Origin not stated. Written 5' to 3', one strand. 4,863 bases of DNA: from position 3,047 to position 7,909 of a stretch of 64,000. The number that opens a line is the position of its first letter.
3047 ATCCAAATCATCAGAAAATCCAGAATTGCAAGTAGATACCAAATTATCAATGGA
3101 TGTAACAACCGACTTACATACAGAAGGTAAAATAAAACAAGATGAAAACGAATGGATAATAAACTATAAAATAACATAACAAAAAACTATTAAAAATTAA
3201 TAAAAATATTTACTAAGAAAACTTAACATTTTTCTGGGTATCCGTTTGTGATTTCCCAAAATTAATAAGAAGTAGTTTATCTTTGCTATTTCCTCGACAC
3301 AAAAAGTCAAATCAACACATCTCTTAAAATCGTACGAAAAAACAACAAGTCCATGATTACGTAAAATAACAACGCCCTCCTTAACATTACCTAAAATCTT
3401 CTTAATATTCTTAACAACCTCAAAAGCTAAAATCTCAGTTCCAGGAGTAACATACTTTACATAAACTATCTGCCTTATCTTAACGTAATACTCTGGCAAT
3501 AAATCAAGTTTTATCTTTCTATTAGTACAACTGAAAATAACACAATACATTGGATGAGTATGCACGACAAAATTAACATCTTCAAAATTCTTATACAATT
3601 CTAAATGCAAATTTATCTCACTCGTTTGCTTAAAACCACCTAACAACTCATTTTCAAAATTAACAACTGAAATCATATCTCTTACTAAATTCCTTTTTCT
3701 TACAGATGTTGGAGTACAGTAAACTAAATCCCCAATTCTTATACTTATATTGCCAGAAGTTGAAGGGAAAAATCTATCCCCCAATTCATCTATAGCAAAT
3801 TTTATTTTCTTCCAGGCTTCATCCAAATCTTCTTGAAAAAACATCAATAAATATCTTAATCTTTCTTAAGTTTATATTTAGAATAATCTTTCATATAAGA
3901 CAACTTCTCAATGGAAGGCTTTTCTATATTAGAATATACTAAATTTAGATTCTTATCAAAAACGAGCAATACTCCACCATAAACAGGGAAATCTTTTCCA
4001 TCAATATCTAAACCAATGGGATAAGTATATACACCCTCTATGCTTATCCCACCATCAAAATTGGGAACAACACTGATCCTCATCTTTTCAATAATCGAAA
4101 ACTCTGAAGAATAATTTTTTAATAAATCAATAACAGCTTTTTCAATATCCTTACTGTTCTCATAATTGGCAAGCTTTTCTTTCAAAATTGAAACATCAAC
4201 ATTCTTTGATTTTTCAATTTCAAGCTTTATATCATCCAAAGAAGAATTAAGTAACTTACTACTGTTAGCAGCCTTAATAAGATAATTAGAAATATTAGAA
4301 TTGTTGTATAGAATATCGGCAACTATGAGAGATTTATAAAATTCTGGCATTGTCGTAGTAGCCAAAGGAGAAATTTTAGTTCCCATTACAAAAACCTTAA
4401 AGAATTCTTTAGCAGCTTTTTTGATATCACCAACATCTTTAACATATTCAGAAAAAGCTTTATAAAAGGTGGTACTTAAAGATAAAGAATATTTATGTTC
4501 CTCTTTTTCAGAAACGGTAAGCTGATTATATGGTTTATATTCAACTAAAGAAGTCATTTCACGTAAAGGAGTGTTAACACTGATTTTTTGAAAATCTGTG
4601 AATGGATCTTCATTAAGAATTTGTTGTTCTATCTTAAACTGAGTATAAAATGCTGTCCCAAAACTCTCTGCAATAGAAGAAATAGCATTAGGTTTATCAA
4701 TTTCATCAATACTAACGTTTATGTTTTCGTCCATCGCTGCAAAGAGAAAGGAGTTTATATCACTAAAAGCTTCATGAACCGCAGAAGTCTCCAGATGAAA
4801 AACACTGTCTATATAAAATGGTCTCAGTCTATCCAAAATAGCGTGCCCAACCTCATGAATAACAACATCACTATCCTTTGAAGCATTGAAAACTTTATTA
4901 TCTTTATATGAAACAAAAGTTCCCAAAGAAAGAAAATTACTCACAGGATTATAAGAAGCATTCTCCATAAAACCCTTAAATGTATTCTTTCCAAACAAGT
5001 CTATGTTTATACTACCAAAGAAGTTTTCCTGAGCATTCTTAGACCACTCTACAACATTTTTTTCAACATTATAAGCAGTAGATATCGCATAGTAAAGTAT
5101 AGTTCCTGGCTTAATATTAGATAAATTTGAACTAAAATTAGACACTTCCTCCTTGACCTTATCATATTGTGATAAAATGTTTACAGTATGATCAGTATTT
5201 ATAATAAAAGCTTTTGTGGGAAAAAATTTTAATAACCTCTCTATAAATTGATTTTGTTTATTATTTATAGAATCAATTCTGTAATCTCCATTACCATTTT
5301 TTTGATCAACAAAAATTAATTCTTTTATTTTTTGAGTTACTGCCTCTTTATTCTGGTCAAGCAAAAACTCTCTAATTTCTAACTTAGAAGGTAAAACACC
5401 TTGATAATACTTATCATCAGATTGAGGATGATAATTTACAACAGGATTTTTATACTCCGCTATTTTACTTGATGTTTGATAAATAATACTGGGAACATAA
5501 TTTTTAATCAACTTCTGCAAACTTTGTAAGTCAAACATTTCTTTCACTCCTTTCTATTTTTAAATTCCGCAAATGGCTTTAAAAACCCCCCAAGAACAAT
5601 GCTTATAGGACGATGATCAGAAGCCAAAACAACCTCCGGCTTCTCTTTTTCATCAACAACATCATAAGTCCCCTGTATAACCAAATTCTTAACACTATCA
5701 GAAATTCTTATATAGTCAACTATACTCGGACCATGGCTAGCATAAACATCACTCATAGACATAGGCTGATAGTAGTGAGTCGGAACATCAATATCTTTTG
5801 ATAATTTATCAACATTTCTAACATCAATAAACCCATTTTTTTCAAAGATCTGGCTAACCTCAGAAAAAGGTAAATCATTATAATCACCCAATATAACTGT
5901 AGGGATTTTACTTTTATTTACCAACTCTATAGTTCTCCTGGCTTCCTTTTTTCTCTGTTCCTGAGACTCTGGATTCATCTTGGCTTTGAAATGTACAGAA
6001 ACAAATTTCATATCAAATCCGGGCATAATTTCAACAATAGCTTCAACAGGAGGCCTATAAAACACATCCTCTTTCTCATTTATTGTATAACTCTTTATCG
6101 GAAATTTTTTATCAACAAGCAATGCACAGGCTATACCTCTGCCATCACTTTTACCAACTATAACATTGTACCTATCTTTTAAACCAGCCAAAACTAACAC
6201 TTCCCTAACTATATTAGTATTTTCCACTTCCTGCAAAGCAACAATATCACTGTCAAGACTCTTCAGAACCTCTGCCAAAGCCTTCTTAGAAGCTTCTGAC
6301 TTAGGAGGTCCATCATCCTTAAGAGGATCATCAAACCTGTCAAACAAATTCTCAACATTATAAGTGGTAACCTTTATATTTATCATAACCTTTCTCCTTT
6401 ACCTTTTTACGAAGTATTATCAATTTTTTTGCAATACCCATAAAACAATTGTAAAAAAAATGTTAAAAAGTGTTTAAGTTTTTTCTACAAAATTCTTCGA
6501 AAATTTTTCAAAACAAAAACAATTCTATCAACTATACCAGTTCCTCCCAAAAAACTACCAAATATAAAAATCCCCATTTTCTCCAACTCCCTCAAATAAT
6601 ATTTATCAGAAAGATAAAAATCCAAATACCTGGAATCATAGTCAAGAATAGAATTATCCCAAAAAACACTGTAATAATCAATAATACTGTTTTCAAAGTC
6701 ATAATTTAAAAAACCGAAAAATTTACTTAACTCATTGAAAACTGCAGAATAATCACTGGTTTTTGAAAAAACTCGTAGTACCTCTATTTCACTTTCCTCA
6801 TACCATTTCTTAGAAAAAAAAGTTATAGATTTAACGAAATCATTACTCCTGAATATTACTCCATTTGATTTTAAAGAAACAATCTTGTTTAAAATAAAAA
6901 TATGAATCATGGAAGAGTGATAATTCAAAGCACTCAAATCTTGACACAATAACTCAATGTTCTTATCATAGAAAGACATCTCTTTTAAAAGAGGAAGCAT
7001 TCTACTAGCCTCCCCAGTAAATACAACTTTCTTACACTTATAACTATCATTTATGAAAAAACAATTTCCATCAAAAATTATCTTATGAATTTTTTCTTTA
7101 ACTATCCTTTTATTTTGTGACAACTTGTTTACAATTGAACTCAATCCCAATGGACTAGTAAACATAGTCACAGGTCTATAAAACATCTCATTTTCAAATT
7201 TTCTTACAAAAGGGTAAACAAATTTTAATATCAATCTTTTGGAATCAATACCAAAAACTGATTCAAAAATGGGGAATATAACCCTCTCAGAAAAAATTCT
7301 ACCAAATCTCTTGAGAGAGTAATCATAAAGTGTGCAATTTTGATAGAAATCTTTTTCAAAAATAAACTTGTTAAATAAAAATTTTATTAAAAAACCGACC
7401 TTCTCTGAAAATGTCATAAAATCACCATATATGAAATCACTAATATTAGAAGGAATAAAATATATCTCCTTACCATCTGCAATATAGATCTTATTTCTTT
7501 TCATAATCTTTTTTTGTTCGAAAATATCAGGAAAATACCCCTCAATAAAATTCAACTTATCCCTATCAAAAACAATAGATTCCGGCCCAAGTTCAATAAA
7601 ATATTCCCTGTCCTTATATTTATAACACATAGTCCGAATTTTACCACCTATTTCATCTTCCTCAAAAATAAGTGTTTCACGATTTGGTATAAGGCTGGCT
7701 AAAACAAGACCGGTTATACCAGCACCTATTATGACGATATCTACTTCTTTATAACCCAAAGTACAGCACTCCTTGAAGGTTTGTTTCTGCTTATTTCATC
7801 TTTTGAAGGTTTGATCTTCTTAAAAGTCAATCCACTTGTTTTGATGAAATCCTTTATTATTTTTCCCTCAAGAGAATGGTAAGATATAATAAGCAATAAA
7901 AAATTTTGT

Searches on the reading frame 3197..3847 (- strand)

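Call 89: search_protein_families(library=pfam, proteins=[window:3197-3847:-], max_evalue=0.001)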
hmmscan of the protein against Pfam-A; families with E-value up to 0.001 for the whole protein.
window:3197-3847:- (216 aa): 1 family
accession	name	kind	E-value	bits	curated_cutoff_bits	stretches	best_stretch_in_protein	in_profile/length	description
PF00596.27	Aldolase_II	-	1.8e-34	119.7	22.2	1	26-191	15-182/183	Class II Aldolase and Adducin N-terminal domain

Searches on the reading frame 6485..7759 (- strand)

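Call 89: search_protein_families(library=pfam, proteins=[window:6485-7759:-], max_evalue=0.001)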
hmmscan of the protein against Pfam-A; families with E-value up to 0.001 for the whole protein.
window:6485-7759:- (424 aa): 1 family
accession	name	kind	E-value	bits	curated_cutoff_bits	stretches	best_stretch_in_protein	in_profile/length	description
PF13450.12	NAD_binding_8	-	0.0006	20.5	21.9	0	10-44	1-38/68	NAD(P)-binding Rossmann-like domain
